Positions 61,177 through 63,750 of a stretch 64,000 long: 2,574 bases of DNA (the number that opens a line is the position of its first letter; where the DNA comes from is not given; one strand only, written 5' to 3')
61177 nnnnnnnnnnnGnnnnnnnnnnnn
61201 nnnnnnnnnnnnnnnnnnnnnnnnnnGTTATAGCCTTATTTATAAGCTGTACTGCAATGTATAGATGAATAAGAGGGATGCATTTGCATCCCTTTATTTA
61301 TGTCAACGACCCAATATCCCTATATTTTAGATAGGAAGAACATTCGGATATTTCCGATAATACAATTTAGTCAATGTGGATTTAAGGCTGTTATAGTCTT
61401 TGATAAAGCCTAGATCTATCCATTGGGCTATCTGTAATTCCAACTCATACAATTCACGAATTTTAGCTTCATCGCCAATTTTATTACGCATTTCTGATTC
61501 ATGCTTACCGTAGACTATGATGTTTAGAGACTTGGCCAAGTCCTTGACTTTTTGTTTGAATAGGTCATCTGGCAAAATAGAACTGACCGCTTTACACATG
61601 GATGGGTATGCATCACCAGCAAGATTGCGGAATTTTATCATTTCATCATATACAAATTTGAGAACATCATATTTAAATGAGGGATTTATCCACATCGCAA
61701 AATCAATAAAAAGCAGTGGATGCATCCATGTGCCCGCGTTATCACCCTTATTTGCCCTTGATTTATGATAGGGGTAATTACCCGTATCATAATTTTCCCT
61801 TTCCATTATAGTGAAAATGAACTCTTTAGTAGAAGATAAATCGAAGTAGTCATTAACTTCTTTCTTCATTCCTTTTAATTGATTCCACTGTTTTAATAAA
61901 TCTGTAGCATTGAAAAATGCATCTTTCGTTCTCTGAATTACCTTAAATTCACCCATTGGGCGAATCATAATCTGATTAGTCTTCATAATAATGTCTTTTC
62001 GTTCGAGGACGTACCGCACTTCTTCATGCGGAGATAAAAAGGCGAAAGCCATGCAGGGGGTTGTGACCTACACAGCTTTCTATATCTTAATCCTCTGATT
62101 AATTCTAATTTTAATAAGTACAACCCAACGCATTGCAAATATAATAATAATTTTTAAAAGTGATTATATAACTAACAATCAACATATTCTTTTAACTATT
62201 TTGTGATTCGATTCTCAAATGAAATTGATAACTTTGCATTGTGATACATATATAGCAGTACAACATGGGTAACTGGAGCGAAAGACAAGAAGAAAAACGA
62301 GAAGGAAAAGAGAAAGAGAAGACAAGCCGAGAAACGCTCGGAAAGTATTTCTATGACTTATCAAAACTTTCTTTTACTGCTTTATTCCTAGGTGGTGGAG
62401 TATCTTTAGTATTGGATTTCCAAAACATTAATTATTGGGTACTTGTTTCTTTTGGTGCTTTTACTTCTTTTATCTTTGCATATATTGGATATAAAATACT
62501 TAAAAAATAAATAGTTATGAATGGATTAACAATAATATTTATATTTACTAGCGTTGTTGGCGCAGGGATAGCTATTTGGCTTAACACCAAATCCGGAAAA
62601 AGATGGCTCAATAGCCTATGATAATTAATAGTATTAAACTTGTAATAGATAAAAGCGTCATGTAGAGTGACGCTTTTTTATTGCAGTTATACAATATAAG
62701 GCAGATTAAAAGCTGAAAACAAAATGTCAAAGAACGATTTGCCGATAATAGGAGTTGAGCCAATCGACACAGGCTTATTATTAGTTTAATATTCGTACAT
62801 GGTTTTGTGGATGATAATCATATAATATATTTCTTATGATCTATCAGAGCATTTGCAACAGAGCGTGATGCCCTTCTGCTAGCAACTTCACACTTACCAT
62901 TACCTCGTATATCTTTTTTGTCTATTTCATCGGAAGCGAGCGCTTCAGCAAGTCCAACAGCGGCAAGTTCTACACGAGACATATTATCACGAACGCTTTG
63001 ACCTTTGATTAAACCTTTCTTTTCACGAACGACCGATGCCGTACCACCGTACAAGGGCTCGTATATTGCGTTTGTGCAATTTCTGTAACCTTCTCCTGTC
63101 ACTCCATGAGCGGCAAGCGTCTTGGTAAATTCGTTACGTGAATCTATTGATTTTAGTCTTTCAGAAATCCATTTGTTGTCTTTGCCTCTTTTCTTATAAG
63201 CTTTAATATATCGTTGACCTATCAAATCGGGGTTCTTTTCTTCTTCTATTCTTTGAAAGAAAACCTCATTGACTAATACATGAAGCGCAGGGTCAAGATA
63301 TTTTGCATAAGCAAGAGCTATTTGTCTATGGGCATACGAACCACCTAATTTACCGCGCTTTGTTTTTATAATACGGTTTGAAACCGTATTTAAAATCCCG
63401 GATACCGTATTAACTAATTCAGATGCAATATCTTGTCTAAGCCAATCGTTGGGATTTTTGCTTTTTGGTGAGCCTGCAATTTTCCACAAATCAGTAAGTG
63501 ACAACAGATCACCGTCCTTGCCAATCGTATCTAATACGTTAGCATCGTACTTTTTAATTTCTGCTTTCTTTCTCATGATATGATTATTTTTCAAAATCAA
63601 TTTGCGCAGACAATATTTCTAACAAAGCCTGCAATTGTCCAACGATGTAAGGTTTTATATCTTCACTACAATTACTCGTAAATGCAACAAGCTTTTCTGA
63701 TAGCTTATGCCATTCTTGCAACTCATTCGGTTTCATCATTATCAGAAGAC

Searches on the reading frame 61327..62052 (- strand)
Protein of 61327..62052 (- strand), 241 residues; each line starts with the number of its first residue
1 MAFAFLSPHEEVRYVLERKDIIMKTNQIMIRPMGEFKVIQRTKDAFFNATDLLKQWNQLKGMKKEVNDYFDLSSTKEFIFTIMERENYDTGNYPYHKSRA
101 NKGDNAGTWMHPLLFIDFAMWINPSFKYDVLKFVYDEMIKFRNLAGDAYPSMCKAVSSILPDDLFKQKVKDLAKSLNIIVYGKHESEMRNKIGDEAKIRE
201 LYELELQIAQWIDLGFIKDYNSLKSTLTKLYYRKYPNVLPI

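Call 47: search_protein_families(library=phrogs, proteins=[window:61327-62052:-], max_evalue=0.001)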
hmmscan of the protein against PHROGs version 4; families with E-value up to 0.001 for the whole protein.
window:61327-62052:- (241 aa): 5 families
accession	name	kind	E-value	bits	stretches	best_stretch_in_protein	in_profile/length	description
phrog_6095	-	lysis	1.8e-17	64.8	1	36-160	10-133/217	amidase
phrog_129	-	transcription regulation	6.6e-17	63.3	1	39-132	13-103/273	transcriptional regulator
phrog_2812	-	unknown function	6.2e-13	49.9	1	35-146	9-112/288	-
phrog_1136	-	unknown function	5.6e-11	43.6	1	38-129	13-95/244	-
phrog_10441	-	unknown function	3.1e-05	25.3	1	101-139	11-48/126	-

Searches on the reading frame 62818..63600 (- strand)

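Call 47: search_protein_families(library=phrogs, proteins=[window:62818-63600:-], max_evalue=0.001)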
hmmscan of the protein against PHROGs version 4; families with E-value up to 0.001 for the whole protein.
window:62818-63600:- (260 aa): 5 families
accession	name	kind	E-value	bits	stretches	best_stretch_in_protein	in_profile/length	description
phrog_129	-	transcription regulation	2.7e-21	77.6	1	32-122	20-113/273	transcriptional regulator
phrog_2812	-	unknown function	3.4e-16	60.6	1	28-114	14-101/288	-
phrog_15286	-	unknown function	2.6e-14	53.9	1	113-247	110-244/274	-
phrog_8036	-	unknown function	2.9e-09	37.6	1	131-254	128-252/290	-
phrog_2657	-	transcription regulation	4.3e-06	27.2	1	123-223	115-203/243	transcriptional regulator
